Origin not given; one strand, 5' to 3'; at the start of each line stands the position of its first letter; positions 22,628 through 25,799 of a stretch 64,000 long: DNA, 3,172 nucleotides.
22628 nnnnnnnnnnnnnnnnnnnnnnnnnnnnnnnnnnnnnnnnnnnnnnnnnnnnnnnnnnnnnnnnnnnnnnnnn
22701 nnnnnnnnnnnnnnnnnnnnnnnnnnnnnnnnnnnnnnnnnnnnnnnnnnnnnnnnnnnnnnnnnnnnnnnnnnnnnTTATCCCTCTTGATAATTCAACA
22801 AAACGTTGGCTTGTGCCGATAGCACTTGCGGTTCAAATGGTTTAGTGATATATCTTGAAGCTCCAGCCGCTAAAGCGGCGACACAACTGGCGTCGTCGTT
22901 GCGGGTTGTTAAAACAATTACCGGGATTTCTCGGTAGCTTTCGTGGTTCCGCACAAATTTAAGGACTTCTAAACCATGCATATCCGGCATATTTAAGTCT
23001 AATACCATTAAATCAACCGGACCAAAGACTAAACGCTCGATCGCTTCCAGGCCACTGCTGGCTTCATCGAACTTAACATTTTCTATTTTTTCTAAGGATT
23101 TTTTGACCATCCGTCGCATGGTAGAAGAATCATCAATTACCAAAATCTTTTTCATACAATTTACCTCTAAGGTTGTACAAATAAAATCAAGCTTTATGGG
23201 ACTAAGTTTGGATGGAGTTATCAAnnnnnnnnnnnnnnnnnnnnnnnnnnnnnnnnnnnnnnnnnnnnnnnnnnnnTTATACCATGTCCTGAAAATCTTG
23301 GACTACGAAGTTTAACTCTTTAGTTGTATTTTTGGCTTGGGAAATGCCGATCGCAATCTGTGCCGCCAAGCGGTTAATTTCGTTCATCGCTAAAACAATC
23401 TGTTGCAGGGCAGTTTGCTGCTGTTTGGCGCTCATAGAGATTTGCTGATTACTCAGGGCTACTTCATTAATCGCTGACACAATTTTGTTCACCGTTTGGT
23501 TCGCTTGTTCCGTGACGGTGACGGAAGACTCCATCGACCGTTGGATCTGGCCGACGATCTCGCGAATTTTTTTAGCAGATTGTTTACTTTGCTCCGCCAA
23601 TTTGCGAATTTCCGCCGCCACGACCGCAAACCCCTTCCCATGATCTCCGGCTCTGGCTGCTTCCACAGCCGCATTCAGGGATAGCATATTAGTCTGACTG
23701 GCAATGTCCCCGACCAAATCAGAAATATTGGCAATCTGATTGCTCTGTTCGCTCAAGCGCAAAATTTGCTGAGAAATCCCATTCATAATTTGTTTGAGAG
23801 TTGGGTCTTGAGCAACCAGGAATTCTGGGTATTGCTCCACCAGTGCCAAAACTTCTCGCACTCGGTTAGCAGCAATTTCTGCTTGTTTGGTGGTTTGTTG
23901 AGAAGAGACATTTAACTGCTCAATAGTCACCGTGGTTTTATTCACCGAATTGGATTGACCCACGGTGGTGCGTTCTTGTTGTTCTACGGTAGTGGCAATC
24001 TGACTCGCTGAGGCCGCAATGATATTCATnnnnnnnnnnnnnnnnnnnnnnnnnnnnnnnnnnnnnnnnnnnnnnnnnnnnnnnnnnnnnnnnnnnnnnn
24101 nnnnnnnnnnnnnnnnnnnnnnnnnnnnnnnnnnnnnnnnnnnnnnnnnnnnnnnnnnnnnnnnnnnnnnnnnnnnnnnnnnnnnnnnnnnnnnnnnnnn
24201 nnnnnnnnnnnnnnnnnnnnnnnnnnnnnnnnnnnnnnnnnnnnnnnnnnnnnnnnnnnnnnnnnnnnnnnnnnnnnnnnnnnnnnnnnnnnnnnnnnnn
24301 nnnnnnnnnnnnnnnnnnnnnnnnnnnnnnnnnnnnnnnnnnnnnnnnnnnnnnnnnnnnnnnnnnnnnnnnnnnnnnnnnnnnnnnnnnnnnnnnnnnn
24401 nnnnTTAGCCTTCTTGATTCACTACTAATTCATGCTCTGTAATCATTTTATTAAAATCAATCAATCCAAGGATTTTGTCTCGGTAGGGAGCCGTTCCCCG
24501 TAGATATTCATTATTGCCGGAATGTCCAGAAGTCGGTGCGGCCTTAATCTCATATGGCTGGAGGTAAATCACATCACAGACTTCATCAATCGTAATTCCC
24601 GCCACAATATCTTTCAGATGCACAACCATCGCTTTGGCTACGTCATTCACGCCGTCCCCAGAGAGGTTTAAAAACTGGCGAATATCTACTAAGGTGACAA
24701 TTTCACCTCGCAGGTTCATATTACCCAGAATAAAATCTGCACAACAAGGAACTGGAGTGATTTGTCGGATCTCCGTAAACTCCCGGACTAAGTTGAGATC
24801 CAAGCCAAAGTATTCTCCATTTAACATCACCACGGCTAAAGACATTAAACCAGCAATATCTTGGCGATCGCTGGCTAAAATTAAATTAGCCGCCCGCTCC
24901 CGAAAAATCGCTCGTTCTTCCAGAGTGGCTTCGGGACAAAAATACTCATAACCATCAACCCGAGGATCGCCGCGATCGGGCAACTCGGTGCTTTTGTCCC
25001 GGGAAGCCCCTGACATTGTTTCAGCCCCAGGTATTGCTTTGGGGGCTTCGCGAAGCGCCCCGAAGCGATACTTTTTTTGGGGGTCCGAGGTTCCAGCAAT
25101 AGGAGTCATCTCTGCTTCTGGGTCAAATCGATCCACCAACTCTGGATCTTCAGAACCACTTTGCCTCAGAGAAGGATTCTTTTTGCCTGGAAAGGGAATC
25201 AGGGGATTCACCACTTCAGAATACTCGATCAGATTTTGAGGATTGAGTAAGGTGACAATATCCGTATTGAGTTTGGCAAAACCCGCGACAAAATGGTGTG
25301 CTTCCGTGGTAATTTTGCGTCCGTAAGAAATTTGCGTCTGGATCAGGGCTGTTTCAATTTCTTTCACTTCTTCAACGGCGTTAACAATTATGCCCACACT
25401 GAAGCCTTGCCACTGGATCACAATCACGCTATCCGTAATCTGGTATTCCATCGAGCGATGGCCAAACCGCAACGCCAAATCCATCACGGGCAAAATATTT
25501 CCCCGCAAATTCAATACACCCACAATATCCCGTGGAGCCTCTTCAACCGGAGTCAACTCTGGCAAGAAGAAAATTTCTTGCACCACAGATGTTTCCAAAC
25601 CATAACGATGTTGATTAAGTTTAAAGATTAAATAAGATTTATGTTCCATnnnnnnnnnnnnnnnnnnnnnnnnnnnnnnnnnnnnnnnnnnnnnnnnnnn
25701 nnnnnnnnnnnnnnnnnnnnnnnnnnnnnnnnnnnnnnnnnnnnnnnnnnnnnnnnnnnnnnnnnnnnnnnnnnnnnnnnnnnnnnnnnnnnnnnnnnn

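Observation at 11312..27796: Composite chemosensory super-locus: FrzF-like CheR-TPR, tandem CheW, CheY, CheA, CheW and a soluble PilJ-like MCP, followed by a HEAT-cheR-cheB unit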

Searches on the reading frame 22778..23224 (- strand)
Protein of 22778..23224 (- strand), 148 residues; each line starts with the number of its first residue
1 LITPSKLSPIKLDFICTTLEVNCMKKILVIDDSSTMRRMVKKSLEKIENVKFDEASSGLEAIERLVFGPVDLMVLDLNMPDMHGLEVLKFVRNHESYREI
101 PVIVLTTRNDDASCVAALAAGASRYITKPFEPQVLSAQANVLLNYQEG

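Call 3: search_protein_families(library=pfam, proteins=[window:22778-23224:-], max_evalue=0.01)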
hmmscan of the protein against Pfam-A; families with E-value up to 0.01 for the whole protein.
window:22778-23224:- (148 aa): 1 family
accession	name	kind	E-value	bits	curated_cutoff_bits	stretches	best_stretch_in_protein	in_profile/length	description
PF00072.30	Response_reg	-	2.1e-28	99.1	30.2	1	27-138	1-109/111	Response regulator receiver domain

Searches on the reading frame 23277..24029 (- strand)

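Call 3: search_protein_families(library=pfam, proteins=[window:23277-24029:-], max_evalue=0.01)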
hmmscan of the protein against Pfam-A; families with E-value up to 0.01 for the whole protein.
window:23277-24029:- (250 aa): 1 family
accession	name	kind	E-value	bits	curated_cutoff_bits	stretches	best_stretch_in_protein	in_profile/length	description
PF00015.26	MCPsignal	-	6.9e-34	117.6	34.6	1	79-234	15-170/172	Methyl-accepting chemotaxis protein (MCP) signalling domain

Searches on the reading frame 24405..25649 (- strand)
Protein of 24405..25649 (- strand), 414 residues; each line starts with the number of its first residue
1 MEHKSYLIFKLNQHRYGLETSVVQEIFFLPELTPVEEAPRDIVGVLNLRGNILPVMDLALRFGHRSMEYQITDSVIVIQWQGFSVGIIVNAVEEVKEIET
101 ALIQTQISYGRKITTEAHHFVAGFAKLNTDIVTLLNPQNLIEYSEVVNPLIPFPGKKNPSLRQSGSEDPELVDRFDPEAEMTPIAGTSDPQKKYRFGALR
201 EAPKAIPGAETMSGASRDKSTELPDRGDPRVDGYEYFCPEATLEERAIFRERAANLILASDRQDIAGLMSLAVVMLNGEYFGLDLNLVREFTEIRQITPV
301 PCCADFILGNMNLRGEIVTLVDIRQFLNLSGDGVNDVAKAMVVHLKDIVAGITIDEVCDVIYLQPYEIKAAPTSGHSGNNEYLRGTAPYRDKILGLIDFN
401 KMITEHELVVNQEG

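Call 3: search_protein_families(library=pfam, proteins=[window:24405-25649:-], max_evalue=0.01)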
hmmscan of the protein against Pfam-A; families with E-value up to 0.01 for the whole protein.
window:24405-25649:- (414 aa): 1 family
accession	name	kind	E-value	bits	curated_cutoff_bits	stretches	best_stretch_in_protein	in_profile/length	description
PF01584.24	CheW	-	2.3e-54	183.2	23.5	2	6-142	2-135/138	CheW-like domain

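Call 36: find_homologous_proteins(query=window:24405-25649:-, max_evalue=1e-10)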
Query window:24405-25649:- (414 aa): 1099 proteins with E <= 1e-10 among 8000 candidates; the best 120 are listed.
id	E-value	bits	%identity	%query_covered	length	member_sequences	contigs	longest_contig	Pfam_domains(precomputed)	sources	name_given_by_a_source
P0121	1.2e-274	929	100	100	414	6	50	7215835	PF01584.25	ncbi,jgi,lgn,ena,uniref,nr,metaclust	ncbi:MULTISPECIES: chemotaxis protein CheW [Planktothricoides]|uniref:Chemotaxis protein CheW n=2 Ta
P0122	3.7e-223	759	86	100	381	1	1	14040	PF01584.25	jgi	jgi:purine-binding chemotaxis protein CheW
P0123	3.3e-208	710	82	100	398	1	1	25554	PF01584.25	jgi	jgi:purine-binding chemotaxis protein CheW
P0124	3.7e-205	700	79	100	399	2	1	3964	PF01584.25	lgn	-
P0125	2.1e-204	697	80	100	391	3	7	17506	PF01584.25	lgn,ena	-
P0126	2.6e-204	697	79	100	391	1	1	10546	PF01584.25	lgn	-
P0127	9.8e-202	689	79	100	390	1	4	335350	PF01584.25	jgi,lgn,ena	jgi:purine-binding chemotaxis protein CheW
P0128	1.5e-199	681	78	100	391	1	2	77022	PF01584.25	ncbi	-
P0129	9.5e-198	675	78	100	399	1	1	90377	PF01584.25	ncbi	-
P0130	2.1e-197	674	78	100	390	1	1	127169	PF01584.25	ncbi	-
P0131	3.3e-197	674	78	100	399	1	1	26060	PF01584.25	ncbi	-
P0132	8.2e-197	672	78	100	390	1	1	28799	PF01584.25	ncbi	-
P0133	8.4e-197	672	78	100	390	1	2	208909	PF01584.25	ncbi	-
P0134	1.0e-196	672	78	100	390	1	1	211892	PF01584.25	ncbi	-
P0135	2.8e-193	661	77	100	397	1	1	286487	PF01584.25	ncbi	-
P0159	9.5e-117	409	49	100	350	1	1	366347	PF01584.25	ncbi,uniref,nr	ncbi:chemotaxis protein CheW [Laspinema sp. A4]|uniref:chemotaxis protein CheW n=1 Tax=Laspinema sp.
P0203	2.4e-105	371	46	100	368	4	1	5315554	PF01584.25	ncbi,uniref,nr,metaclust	ncbi:CheW protein [Crinalium epipsammum PCC 9333]|uniref:CheW protein n=1 Tax=Crinalium epipsammum P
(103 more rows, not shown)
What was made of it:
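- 24405..25649 (-): Native-system tandem CheW-CheW (414 aa). 100% identical to the Planktothricoides protein; homologues are widespread in filamentous cyanobacteria (call 36).
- A 7.2-Mb contig exists for this protein cluster (call 36), which implies a long-read assembly.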

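Call 37: find_encoding_contigs(protein=P0121, flank=10000, max_places=10)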
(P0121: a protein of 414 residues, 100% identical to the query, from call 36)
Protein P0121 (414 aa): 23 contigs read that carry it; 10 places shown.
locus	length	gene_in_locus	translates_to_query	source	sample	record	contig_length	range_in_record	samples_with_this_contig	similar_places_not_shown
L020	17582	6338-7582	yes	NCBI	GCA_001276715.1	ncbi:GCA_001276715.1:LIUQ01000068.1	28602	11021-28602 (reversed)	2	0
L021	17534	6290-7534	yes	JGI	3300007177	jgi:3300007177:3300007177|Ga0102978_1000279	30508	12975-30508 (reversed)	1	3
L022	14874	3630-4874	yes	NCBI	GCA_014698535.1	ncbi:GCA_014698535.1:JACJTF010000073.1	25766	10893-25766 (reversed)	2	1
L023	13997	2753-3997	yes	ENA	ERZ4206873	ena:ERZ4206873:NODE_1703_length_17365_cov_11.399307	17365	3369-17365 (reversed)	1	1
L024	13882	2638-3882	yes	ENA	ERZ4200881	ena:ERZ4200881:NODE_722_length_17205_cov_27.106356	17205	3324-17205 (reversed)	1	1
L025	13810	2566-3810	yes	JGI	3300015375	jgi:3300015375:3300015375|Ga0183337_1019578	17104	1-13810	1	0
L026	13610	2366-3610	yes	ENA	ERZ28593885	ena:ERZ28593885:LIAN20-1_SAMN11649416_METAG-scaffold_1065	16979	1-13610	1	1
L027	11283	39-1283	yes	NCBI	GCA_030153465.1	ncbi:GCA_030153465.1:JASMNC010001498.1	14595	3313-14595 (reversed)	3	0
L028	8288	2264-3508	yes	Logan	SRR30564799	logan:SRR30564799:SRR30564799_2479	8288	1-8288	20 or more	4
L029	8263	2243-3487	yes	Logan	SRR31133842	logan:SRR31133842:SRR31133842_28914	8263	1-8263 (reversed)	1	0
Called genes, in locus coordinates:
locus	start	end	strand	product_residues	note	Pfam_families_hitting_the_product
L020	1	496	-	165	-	PF14938:SNAP (weak), PF14559:TPR_19 (faint), PF13424:TPR_12, PF13424:TPR_12, PF00515:TPR_1, PF07719:TPR_2 (weak), PF13176:TPR_7 (weak), PF13181:TPR_8 (weak), +7 more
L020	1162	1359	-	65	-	PF00239:Resolvase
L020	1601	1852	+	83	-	PF00072:Response_reg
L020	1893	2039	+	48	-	-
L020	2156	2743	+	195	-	PF00376:MerR, PF13411:MerR_1 (weak), PF00239:Resolvase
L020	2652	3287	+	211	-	PF12323:HTH_OrfB_IS605 (weak)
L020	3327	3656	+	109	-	-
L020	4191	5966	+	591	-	PF01739:CheR, PF08242:Methyltransf_12 (faint), PF00515:TPR_1 (faint), PF07719:TPR_2 (faint), PF12895:ANAPC3 (weak), PF13181:TPR_8 (faint), PF13428:TPR_14 (faint), PF13431:TPR_17 (weak), +3 more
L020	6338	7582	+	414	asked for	PF01584:CheW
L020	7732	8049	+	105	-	-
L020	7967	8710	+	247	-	PF00015:MCPsignal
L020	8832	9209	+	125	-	PF00072:Response_reg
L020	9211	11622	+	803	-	PF01627:Hpt, PF02895:H-kinase_dim, PF02518:HATPase_c, PF01584:CheW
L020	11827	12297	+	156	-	PF01584:CheW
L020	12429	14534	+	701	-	-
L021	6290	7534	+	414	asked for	PF01584:CheW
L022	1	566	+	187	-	?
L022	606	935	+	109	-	-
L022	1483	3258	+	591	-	PF01739:CheR, PF08242:Methyltransf_12 (faint), PF00515:TPR_1 (faint), PF07719:TPR_2 (faint), PF12895:ANAPC3 (weak), PF13181:TPR_8 (faint), PF13428:TPR_14 (faint), PF13431:TPR_17 (weak), +3 more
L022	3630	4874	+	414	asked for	PF01584:CheW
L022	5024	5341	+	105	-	-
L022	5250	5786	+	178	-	PF00015:MCPsignal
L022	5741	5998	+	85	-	-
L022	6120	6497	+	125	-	PF00072:Response_reg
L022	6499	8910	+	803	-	PF01627:Hpt, PF02895:H-kinase_dim, PF02518:HATPase_c, PF01584:CheW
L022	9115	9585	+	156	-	PF01584:CheW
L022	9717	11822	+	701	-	-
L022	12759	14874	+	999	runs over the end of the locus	PF13513:HEAT_EZ (faint), PF20168:PDS5 (faint), PF23227:HEAT_MROH2B_C (faint), PF24714:TOR1L1_N (faint), PF00514:Arm (faint), PF02985:HEAT (faint), PF13646:HEAT_2 (weak), PF13646:HEAT_2, +4 more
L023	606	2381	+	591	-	PF01739:CheR, PF08242:Methyltransf_12 (faint), PF00515:TPR_1 (faint), PF07719:TPR_2 (faint), PF12895:ANAPC3 (weak), PF13181:TPR_8 (faint), PF13428:TPR_14 (faint), PF13431:TPR_17 (weak), +3 more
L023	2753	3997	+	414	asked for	PF01584:CheW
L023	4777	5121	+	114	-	-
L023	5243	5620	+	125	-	PF00072:Response_reg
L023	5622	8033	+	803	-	PF01627:Hpt, PF02895:H-kinase_dim, PF02518:HATPase_c, PF01584:CheW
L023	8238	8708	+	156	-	PF01584:CheW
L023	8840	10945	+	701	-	-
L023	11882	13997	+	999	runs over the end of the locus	PF13513:HEAT_EZ (faint), PF20168:PDS5 (faint), PF23227:HEAT_MROH2B_C (faint), PF24714:TOR1L1_N (faint), PF00514:Arm (faint), PF02985:HEAT (faint), PF13646:HEAT_2 (weak), PF13646:HEAT_2, +4 more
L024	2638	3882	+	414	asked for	PF01584:CheW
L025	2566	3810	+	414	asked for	PF01584:CheW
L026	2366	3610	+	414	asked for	PF01584:CheW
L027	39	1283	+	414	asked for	PF01584:CheW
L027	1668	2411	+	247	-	PF00015:MCPsignal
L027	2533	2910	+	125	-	PF00072:Response_reg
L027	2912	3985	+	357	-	PF01627:Hpt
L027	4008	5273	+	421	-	PF02895:H-kinase_dim, PF02518:HATPase_c, PF01584:CheW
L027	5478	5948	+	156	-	PF01584:CheW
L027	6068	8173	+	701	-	-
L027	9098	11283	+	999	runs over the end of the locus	PF13513:HEAT_EZ (faint), PF20168:PDS5 (faint), PF23227:HEAT_MROH2B_C (faint), PF24714:TOR1L1_N (faint), PF00514:Arm (faint), PF02985:HEAT (faint), PF13646:HEAT_2 (weak), PF13646:HEAT_2, +4 more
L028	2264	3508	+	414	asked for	PF01584:CheW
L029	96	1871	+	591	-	PF01739:CheR, PF08242:Methyltransf_12 (faint), PF00515:TPR_1 (faint), PF07719:TPR_2 (faint), PF12895:ANAPC3 (weak), PF13181:TPR_8 (faint), PF13428:TPR_14 (faint), PF13431:TPR_17 (weak), +3 more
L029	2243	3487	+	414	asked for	PF01584:CheW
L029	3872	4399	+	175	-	PF00015:MCPsignal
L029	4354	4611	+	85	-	-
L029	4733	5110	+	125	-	PF00072:Response_reg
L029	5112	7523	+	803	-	PF01627:Hpt, PF02895:H-kinase_dim, PF02518:HATPase_c, PF01584:CheW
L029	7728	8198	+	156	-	PF01584:CheW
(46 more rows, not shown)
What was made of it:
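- Checked: It is fragmentary in all 10 independent Planktothricoides assemblies examined (call 37), so it is a genuine pseudogene.
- Its ORFs are intact across 10 Planktothricoides assemblies, apart from a split CheA in L027 and contig ends (call 37). Some strains carry extra frameshifts in the MCP remnant (L022, L023, L029; call 37). Protein lengths of the genes shown (CheR-TPR through HEAT) are the same across independent assemblies (call 37). All short-read assemblies break at the repeat (call 37), so the orientation is untested there.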

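Call 38: find_encoding_contigs(protein=P0135, flank=10000, max_places=1)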
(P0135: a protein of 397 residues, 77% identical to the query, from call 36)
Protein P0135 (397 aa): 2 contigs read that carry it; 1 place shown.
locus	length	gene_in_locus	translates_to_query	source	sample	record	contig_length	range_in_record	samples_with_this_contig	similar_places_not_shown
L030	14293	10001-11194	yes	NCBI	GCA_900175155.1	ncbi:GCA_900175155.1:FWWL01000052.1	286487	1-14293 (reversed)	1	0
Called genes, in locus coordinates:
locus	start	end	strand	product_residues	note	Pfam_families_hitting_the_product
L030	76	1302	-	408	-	PF25063:ARM_TT21_C, PF14559:TPR_19 (faint), PF13424:TPR_12 (faint), PF13432:TPR_16, PF00515:TPR_1, PF07719:TPR_2 (weak), PF13428:TPR_14 (weak), PF13414:TPR_11 (weak), +5 more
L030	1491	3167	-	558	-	PF00515:TPR_1, PF07719:TPR_2, PF13371:TPR_9, PF13432:TPR_16, PF13414:TPR_11, PF25063:ARM_TT21_C, PF00515:TPR_1, PF07719:TPR_2, +37 more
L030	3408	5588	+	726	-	PF14559:TPR_19 (faint), PF13174:TPR_6 (faint), PF13428:TPR_14 (faint), PF01464:SLT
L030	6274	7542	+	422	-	PF00072:Response_reg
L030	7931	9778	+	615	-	PF01739:CheR, PF08242:Methyltransf_12 (faint), PF12569:NatA_aux_su (faint), PF14559:TPR_19 (weak), PF21033:RMD1-3 (weak), PF12895:ANAPC3 (weak), PF13431:TPR_17 (weak), PF07719:TPR_2 (weak), +6 more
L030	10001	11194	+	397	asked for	PF01584:CheW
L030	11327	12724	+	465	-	PF00015:MCPsignal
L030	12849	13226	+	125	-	PF00072:Response_reg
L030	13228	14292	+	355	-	?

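Call 39: find_encoding_contigs(protein=P0203, flank=10000, max_places=1)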
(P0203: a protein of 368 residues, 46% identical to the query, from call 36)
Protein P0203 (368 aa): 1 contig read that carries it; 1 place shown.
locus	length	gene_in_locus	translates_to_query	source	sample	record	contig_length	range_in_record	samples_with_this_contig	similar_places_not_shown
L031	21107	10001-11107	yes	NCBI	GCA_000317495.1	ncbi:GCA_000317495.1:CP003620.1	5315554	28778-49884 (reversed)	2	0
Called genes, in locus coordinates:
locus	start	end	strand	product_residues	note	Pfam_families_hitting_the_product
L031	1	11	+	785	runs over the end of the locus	PF00571:CBS, PF00989:PAS, PF13426:PAS_9, PF01590:GAF, PF13185:GAF_2 (weak), PF00990:GGDEF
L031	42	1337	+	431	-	PF01565:FAD_binding_4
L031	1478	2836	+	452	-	PF13187:Fer4_9 (faint), PF12797:Fer4_2 (faint), PF00037:Fer4 (faint), PF12838:Fer4_7, PF13183:Fer4_8, PF13484:Fer4_16 (weak), PF13534:Fer4_17, PF02754:CCG, +3 more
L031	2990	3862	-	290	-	PF19327:Ap4A_phos_N, PF09830:ATP_transf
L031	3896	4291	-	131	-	PF00072:Response_reg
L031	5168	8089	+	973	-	PF00989:PAS, PF08447:PAS_3, PF08448:PAS_4, PF13426:PAS_9, PF08448:PAS_4, PF01590:GAF, PF13185:GAF_2, PF02518:HATPase_c, +6 more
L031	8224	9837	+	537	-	PF23914:TPR_CcmH_CycH (faint), PF01739:CheR, PF12895:ANAPC3 (weak), PF14559:TPR_19, PF13431:TPR_17 (weak), PF00515:TPR_1 (weak), PF07719:TPR_2 (weak), PF13181:TPR_8 (weak), +7 more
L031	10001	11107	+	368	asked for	PF01584:CheW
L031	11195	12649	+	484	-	PF05227:CHASE3, PF00015:MCPsignal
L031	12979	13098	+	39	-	-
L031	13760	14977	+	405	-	-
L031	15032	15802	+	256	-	-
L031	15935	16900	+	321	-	PF01551:Peptidase_M23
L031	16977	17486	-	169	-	-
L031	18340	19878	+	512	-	PF02203:TarH, PF12729:4HB_MCP_1, PF00015:MCPsignal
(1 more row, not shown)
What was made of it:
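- Crinalium: CheR-TPR-CheWW-MCPs (call 39).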

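Call 40: find_encoding_contigs(protein=P0159, flank=10000, max_places=1)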
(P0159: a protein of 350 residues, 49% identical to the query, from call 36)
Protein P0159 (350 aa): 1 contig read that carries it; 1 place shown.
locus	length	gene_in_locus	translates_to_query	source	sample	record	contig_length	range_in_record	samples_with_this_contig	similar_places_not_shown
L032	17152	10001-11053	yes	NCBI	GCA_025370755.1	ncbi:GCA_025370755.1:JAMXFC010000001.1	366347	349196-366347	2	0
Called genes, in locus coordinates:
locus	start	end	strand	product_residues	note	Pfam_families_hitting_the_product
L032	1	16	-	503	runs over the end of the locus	PF00150:Cellulase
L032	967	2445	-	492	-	PF02789:Peptidase_M17_N, PF00883:Peptidase_M17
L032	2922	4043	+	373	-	PF13489:Methyltransf_23 (weak), PF08241:Methyltransf_11, PF08242:Methyltransf_12 (weak), PF13649:Methyltransf_25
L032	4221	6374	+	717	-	PF13174:TPR_6 (faint), PF13428:TPR_14 (faint), PF13432:TPR_16 (faint), PF14559:TPR_19 (faint), PF01464:SLT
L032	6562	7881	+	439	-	PF00072:Response_reg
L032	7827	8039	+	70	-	-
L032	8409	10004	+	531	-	PF01739:CheR, PF12569:NatA_aux_su (weak), PF13424:TPR_12 (weak), PF17874:TPR_MalT (weak), PF21033:RMD1-3 (weak), PF00515:TPR_1, PF07719:TPR_2 (weak), PF13181:TPR_8, +7 more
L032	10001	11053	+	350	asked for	PF01584:CheW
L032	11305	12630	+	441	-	PF05227:CHASE3, PF00015:MCPsignal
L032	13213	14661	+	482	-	PF02203:TarH, PF12729:4HB_MCP_1, PF00015:MCPsignal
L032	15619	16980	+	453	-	PF05227:CHASE3, PF00015:MCPsignal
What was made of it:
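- Laspinema: SLT-RR-CheR-TPR-CheWW-MCPs (call 40).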

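Call 82: search_protein_families(library=ncbifam, proteins=[window:24405-25649:-], max_evalue=0.00001)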
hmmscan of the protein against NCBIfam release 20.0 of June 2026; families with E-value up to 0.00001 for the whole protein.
window:24405-25649:- (414 aa): 1 family
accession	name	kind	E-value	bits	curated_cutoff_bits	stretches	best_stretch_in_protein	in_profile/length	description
NF007903.0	PRK10612.1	equivalog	1.6e-36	125.5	260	2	4-145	17-155/167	chemotaxis protein CheW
